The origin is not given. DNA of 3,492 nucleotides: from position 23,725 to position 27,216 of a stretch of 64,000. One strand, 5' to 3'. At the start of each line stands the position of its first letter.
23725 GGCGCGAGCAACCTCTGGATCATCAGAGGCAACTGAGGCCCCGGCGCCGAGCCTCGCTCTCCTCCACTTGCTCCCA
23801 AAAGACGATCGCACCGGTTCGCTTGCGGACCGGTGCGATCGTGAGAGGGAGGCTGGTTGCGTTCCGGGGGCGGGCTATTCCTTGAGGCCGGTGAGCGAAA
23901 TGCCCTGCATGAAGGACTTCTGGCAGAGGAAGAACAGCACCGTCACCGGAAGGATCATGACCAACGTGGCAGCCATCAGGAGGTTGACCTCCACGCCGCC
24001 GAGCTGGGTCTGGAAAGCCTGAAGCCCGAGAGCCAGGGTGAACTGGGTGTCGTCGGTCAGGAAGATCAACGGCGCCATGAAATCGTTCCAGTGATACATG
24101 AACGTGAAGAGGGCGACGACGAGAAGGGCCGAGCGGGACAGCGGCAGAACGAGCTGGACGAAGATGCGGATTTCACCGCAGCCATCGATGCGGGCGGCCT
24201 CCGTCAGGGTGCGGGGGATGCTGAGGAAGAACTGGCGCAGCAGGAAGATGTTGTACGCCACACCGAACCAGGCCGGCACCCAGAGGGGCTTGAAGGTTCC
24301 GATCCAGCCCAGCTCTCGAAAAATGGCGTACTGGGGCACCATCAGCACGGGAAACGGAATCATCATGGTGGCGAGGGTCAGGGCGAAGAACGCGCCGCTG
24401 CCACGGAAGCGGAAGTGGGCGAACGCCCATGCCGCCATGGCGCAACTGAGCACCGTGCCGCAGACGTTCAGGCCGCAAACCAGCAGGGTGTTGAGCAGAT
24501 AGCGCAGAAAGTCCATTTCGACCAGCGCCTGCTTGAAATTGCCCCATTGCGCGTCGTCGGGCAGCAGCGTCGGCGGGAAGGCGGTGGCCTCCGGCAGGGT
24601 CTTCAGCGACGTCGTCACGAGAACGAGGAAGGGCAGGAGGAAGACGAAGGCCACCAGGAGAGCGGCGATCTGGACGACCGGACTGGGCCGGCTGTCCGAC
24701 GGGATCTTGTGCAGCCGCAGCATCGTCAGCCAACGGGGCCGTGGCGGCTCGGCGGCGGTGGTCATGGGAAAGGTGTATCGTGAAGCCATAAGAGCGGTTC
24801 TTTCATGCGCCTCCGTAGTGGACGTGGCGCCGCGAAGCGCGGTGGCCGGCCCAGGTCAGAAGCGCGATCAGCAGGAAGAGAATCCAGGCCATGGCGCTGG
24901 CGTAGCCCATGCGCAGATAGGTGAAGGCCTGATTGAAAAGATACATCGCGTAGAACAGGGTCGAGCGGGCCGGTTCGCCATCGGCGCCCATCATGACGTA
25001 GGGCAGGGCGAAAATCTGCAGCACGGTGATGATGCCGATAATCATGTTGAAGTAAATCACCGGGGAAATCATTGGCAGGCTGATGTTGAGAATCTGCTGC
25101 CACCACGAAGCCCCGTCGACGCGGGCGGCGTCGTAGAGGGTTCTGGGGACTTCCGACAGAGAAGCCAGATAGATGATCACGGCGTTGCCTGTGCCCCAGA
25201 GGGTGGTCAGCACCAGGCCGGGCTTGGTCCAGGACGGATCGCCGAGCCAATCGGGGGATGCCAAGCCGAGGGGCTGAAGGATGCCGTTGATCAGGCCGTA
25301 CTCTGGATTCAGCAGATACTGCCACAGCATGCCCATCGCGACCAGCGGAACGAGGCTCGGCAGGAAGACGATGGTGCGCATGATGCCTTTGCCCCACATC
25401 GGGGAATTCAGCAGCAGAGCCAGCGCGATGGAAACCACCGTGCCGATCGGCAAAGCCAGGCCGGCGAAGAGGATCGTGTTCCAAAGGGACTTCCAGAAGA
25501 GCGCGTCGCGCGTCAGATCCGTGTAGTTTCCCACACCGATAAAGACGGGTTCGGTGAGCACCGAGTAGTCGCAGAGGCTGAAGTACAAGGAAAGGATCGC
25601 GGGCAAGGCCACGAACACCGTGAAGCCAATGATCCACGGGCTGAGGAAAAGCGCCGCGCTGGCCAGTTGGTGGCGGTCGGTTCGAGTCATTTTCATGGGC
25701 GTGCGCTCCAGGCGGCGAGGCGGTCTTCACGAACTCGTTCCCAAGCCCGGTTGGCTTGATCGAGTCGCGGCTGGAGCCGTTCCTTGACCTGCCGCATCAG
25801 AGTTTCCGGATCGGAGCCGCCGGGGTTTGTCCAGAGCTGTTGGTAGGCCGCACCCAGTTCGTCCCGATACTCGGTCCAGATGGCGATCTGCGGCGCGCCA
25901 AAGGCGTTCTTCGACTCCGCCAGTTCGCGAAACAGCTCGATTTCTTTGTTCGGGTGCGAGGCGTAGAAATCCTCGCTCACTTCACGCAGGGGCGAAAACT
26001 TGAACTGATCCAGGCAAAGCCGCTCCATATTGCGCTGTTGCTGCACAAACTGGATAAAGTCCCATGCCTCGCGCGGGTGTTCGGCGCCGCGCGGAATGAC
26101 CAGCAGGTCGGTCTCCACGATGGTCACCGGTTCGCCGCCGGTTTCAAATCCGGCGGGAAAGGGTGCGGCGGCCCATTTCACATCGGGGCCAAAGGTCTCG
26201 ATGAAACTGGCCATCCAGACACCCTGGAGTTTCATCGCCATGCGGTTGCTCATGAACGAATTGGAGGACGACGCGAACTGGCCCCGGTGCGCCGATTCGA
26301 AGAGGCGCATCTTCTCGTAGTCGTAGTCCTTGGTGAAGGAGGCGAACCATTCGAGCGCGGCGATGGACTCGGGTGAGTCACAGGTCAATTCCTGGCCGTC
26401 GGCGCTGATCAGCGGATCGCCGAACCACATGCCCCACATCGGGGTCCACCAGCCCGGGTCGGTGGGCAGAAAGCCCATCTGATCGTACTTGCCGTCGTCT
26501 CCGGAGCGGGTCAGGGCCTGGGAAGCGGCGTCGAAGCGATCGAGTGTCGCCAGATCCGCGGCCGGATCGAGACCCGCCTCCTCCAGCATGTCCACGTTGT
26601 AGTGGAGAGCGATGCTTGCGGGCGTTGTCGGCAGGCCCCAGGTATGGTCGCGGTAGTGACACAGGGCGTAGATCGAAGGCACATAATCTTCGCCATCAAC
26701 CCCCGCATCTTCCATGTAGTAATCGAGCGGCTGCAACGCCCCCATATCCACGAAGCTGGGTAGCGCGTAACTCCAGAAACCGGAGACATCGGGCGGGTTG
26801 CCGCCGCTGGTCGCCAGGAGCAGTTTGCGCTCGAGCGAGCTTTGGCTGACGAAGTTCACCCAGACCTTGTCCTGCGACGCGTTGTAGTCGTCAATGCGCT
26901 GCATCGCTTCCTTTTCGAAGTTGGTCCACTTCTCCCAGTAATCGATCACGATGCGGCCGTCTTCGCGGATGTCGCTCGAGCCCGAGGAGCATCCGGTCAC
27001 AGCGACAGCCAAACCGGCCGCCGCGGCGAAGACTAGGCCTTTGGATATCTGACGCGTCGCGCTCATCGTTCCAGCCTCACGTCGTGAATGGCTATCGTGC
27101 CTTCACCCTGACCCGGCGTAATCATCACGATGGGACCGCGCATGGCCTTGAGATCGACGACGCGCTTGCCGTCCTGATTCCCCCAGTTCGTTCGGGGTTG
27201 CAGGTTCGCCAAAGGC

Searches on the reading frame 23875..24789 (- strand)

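Call 7: search_protein_families(library=pfam, proteins=[window:23875-24789:-], max_evalue=0.001)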
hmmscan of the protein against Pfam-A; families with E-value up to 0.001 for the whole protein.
window:23875-24789:- (304 aa): 1 family
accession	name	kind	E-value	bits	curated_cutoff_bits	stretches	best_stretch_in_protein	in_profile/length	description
PF00528.27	BPD_transp_1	-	3e-17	63.4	26.4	1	113-293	3-178/184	Binding-protein-dependent transport system inner membrane component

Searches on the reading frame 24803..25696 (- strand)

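Call 7: search_protein_families(library=pfam, proteins=[window:24803-25696:-], max_evalue=0.001)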
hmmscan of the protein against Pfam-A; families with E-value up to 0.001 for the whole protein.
window:24803-25696:- (297 aa): 1 family
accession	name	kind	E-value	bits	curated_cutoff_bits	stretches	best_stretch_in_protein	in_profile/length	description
PF00528.27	BPD_transp_1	-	3.1e-18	66.6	26.4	1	85-285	1-176/184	Binding-protein-dependent transport system inner membrane component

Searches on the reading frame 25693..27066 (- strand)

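Call 7: search_protein_families(library=pfam, proteins=[window:25693-27066:-], max_evalue=0.001)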
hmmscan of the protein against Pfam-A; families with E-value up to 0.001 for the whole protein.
window:25693-27066:- (457 aa): 2 families
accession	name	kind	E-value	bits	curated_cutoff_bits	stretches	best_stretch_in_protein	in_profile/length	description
PF13416.11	SBP_bac_8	-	8.4e-30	104.9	27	1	56-364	1-266/279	Bacterial extracellular solute-binding protein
PF01547.30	SBP_bac_1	-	5.6e-27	96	26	1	53-344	9-303/307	Bacterial extracellular solute-binding protein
